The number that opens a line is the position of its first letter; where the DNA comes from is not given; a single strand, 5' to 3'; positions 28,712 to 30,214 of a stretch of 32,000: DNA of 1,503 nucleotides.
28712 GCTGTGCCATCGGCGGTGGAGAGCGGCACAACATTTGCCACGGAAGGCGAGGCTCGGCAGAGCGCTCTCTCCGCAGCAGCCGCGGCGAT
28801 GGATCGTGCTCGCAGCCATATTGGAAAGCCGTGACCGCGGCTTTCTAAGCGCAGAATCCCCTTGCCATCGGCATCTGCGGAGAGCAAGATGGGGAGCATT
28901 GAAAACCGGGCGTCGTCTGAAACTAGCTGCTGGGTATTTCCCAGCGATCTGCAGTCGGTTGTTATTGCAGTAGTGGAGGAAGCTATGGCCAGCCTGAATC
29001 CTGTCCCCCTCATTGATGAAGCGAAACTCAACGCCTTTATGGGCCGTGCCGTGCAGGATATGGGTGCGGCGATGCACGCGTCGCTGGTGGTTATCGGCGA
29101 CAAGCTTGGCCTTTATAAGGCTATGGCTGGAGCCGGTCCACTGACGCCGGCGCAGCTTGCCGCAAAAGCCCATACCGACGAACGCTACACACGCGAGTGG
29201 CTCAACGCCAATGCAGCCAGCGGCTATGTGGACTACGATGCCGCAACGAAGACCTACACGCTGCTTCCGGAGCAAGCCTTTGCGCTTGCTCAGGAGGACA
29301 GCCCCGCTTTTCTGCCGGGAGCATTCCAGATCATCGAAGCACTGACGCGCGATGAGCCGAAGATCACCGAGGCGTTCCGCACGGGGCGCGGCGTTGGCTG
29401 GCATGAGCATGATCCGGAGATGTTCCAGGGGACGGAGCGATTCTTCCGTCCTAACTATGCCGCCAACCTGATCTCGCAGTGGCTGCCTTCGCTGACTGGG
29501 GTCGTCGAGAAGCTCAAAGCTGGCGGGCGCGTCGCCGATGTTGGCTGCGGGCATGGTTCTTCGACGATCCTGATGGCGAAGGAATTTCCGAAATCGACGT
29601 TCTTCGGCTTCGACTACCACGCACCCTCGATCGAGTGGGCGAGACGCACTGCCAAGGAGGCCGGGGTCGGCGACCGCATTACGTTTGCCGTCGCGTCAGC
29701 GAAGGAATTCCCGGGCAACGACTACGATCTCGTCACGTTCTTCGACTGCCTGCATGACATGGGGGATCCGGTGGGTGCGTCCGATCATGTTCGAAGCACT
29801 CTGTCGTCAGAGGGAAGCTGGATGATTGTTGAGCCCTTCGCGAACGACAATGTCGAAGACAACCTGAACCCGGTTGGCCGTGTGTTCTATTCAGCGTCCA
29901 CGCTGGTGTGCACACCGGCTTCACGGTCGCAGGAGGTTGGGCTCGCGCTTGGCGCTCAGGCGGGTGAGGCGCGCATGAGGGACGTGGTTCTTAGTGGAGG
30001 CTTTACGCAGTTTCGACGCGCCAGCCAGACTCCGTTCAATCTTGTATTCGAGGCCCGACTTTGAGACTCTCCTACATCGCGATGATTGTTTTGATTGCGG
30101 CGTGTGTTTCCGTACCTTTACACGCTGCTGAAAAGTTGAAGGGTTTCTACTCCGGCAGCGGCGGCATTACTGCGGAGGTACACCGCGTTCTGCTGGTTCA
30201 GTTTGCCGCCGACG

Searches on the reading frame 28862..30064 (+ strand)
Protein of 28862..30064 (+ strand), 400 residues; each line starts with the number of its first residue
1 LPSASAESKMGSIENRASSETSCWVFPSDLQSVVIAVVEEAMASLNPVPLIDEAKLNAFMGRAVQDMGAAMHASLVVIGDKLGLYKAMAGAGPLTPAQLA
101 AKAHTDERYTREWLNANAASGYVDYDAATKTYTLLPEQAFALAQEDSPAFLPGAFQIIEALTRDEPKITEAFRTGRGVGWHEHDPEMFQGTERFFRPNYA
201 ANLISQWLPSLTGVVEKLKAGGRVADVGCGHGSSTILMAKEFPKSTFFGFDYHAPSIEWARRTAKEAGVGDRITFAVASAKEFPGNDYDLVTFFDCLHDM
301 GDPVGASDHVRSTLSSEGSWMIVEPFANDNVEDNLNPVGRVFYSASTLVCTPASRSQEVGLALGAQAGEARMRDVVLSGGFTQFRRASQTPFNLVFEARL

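Call 64: search_protein_families(library=pfam, proteins=[window:28862-30064:+], max_evalue=0.001)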
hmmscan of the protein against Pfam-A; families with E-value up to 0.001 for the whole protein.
window:28862-30064:+ (400 aa): 10 families
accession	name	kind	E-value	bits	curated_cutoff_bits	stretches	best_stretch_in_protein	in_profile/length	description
PF21320.3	HTH_65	-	1.3e-16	61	24.1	1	73-143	4-74/75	Rv2258c-like winged HTH domain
PF13847.12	Methyltransf_31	-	7.8e-16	58.5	27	1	219-326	2-113/145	Methyltransferase domain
PF13649.12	Methyltransf_25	-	1.7e-13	51.5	27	1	224-317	1-96/97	Methyltransferase domain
PF13489.12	Methyltransf_23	-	5.2e-12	46.2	27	1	202-332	4-126/164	Methyltransferase domain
PF08242.18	Methyltransf_12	-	6.1e-12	46.6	30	1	226-318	2-96/98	Methyltransferase domain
PF08241.18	Methyltransf_11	-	6.8e-11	43.1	21.2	1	226-319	2-92/95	Methyltransferase domain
PF05175.20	MTS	-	6.8e-07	29.5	23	1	218-291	27-102/170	Methyltransferase small domain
PF02390.23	Methyltransf_4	-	1.9e-05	24.6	24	1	224-267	5-48/173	Putative methyltransferase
PF12847.13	Methyltransf_18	-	6.1e-05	23.5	27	1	211-278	5-72/151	Methyltransferase domain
PF08704.16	GCD14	-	0.0003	21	26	1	217-320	37-141/247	tRNA methyltransferase complex GCD14 subunit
